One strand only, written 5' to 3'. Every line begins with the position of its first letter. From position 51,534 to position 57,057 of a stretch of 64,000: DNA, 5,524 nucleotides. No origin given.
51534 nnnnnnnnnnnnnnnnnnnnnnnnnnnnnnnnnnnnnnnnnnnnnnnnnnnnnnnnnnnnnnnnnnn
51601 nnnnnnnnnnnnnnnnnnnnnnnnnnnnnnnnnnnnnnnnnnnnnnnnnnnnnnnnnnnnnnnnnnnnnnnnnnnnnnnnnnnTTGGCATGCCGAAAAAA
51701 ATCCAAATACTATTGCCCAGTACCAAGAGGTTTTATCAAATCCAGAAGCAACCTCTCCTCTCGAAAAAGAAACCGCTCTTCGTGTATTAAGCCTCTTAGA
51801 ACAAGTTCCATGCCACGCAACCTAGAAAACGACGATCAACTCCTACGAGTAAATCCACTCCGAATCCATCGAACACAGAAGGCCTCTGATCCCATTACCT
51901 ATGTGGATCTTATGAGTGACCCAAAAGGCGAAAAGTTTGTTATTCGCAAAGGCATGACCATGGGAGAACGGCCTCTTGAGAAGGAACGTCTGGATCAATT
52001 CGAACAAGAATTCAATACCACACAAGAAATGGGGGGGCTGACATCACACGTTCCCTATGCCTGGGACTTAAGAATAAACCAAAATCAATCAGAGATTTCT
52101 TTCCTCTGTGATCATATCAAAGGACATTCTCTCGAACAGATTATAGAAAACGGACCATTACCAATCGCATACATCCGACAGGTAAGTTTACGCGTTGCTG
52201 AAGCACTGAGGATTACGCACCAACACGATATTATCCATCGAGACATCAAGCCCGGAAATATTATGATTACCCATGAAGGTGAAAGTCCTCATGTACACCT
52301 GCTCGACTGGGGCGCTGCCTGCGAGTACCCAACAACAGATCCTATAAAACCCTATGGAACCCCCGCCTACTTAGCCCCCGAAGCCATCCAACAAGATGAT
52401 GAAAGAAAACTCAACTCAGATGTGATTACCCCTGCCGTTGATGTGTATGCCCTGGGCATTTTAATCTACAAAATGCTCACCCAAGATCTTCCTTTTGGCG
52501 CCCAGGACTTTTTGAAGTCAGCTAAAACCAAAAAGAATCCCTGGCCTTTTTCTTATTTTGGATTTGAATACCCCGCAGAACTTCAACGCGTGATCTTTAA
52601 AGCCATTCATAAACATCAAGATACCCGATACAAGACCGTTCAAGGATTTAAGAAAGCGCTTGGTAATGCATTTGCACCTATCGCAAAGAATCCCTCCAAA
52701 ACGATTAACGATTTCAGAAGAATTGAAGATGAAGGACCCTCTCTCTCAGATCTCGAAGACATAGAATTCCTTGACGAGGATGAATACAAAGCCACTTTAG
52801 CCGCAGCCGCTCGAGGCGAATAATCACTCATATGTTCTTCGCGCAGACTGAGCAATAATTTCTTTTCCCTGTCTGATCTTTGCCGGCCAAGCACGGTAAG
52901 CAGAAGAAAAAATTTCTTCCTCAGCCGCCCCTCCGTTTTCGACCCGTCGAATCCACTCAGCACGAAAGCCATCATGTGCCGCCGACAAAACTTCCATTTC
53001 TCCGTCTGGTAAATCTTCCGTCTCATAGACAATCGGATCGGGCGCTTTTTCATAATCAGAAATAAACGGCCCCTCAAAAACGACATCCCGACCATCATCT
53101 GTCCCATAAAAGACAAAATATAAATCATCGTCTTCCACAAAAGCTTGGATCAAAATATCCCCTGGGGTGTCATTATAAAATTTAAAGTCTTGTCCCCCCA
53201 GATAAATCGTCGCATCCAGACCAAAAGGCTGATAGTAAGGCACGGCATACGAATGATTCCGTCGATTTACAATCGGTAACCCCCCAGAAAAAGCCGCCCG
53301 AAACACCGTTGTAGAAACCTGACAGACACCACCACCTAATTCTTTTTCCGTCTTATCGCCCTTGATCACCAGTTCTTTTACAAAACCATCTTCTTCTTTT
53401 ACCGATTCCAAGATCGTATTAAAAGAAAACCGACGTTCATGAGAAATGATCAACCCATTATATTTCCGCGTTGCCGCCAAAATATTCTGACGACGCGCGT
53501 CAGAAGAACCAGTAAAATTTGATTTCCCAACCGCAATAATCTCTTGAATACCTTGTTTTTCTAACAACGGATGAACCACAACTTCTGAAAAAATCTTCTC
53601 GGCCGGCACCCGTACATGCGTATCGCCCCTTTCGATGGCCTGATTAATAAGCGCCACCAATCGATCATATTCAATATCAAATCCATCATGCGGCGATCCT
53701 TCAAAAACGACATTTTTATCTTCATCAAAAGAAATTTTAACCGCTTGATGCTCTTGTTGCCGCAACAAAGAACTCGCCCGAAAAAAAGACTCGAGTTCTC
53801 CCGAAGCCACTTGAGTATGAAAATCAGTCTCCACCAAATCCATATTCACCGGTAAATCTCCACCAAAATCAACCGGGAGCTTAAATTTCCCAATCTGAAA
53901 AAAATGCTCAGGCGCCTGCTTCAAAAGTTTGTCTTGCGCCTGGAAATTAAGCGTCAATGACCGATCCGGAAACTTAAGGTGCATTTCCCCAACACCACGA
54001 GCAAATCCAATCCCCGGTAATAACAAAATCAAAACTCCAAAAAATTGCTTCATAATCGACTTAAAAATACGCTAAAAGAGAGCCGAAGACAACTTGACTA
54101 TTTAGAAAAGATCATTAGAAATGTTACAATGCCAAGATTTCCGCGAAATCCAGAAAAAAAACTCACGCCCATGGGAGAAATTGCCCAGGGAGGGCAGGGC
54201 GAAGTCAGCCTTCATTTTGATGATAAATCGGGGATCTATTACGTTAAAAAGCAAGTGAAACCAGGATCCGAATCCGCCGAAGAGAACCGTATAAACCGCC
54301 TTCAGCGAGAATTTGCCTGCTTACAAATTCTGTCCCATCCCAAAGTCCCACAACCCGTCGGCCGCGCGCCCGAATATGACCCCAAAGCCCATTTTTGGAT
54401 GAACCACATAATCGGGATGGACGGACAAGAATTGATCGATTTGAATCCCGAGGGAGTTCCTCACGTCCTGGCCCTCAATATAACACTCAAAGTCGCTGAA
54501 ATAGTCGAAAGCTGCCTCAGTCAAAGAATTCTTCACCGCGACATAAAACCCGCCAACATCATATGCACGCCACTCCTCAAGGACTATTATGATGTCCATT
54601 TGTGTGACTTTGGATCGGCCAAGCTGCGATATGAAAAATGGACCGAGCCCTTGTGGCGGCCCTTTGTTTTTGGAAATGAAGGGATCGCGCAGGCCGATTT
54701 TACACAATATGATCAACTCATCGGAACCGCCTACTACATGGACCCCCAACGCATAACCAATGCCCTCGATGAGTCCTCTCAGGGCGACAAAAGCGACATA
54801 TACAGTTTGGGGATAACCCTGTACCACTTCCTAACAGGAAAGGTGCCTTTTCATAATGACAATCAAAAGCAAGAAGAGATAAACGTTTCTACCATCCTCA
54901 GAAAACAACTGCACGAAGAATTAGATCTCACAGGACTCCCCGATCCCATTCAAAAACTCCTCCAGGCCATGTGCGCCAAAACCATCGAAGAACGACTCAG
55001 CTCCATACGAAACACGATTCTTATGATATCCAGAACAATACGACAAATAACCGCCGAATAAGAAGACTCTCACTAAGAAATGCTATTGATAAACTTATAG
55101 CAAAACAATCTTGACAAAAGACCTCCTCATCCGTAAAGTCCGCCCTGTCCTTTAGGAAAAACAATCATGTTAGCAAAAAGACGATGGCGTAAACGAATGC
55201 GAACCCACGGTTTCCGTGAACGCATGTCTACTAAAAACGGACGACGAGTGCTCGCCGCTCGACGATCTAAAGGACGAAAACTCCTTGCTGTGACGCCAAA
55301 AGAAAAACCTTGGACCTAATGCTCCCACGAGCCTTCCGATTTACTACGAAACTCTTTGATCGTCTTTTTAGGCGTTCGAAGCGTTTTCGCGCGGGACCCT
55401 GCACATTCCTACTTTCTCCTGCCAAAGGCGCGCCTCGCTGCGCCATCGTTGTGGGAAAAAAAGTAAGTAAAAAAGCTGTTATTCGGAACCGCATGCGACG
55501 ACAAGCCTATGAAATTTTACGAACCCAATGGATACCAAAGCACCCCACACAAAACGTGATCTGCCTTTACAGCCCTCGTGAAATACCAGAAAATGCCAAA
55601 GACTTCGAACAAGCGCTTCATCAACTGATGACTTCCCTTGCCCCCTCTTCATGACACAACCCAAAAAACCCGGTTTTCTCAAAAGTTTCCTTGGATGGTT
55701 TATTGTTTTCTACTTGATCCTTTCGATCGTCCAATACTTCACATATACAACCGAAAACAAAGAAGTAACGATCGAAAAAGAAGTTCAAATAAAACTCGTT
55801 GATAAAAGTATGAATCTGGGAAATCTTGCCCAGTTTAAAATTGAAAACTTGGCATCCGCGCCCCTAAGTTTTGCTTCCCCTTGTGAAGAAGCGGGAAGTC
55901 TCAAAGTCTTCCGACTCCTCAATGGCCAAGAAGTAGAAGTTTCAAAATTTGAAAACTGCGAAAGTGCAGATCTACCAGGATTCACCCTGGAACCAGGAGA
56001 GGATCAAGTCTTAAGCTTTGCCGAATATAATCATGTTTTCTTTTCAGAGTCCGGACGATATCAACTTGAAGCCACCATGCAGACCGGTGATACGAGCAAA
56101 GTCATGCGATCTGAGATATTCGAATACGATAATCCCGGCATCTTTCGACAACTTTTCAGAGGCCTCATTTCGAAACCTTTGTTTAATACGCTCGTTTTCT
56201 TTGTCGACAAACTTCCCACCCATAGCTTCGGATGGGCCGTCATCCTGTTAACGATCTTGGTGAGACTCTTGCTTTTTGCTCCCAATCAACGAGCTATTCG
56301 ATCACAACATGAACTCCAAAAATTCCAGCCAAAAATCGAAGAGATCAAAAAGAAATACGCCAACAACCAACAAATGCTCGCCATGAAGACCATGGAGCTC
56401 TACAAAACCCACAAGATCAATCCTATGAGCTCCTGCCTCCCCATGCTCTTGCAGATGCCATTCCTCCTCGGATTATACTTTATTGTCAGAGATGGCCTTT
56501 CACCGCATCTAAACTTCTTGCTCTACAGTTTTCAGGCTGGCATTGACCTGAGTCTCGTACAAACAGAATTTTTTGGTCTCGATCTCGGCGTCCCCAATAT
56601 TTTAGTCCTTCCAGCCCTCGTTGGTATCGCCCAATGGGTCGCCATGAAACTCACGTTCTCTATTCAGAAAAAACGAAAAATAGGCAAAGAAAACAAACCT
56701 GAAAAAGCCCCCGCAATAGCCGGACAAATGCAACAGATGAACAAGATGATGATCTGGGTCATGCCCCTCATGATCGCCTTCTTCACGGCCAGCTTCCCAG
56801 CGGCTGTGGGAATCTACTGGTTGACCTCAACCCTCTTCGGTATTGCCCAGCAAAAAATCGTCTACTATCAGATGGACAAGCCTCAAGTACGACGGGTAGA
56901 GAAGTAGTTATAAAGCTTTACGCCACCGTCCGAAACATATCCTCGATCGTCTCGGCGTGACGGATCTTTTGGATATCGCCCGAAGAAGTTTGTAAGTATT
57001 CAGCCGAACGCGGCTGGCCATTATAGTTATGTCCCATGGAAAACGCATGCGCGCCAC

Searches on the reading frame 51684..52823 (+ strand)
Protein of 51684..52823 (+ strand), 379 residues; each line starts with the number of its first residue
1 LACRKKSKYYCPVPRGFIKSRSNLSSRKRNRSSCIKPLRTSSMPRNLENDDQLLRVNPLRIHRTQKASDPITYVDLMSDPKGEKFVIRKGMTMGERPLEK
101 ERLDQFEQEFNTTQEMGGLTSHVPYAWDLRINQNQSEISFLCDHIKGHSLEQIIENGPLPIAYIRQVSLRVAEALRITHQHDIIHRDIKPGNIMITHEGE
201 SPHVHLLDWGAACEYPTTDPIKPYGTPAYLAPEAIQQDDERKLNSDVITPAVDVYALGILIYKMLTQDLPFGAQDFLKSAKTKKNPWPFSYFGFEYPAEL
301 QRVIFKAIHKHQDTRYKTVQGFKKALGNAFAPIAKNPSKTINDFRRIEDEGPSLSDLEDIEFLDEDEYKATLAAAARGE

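Call 39: search_protein_families(library=pfam, proteins=[window:51684-52823:+], max_evalue=0.00001)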
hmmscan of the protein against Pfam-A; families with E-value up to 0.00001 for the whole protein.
window:51684-52823:+ (379 aa): 2 families
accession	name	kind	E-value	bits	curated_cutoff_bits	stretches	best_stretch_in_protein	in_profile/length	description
PF00069.31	Pkinase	-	1.5e-30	107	31.7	1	104-279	43-205/263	Protein kinase domain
PF07714.23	PK_Tyr_Ser-Thr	-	4e-09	36.6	23.1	1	134-270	72-204/258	Protein tyrosine and serine/threonine kinase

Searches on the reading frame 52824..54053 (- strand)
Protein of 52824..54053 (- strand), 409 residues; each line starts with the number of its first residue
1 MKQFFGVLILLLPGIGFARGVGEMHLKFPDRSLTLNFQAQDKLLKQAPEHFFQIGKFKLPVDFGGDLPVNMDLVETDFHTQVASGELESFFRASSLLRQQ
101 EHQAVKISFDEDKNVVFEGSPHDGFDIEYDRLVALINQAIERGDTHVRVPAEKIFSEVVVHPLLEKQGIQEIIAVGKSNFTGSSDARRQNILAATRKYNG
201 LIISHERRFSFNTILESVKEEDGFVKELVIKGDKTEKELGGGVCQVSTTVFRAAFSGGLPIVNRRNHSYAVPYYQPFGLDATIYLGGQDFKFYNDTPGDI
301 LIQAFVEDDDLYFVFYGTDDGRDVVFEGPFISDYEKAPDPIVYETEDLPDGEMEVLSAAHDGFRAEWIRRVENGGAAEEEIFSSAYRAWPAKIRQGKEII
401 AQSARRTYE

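Call 39: search_protein_families(library=pfam, proteins=[window:52824-54053:-], max_evalue=0.00001)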
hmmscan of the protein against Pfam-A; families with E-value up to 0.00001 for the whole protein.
window:52824-54053:- (409 aa): 1 family
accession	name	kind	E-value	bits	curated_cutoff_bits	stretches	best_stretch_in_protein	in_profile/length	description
PF04294.18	VanW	-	1.2e-38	131.9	27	1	187-315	2-129/130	VanW like protein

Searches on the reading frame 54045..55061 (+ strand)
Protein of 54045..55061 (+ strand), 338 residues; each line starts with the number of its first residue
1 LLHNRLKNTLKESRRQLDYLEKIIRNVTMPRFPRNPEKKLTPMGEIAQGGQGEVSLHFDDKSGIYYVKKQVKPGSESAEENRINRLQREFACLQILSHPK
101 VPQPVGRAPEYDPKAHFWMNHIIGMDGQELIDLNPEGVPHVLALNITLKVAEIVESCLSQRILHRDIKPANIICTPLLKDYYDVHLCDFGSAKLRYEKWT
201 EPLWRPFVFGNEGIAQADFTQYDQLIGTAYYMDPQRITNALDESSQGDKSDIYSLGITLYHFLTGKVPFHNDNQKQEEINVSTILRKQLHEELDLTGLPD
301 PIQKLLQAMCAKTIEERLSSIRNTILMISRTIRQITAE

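Call 39: search_protein_families(library=pfam, proteins=[window:54045-55061:+], max_evalue=0.00001)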
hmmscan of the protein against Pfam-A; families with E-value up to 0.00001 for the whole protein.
window:54045-55061:+ (338 aa): 2 families
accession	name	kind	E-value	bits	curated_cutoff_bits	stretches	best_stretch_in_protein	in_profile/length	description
PF00069.31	Pkinase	-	2.9e-32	112.6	31.7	1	44-319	5-253/263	Protein kinase domain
PF07714.23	PK_Tyr_Ser-Thr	-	7.9e-10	38.9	23.1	0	46-195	7-152/258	Protein tyrosine and serine/threonine kinase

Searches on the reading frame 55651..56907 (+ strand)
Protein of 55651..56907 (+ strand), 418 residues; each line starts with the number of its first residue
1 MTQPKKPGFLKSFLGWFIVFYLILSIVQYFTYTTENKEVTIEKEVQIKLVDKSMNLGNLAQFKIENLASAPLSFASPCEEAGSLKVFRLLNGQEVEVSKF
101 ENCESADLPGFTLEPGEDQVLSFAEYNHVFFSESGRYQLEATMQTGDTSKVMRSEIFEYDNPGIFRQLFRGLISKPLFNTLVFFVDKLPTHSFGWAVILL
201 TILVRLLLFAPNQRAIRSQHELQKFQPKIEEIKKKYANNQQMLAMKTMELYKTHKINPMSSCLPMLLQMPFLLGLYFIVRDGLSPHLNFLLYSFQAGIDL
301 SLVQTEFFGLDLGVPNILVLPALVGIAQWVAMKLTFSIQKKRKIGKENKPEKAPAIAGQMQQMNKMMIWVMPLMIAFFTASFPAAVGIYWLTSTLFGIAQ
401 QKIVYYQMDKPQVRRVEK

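Call 39: search_protein_families(library=pfam, proteins=[window:55651-56907:+], max_evalue=0.00001)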
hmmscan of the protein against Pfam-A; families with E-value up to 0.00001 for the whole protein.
window:55651-56907:+ (418 aa): 1 family
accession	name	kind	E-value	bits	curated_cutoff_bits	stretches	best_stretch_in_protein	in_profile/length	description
PF02096.25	60KD_IMP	-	5.8e-49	166.6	35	1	193-405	1-162/163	60Kd inner membrane protein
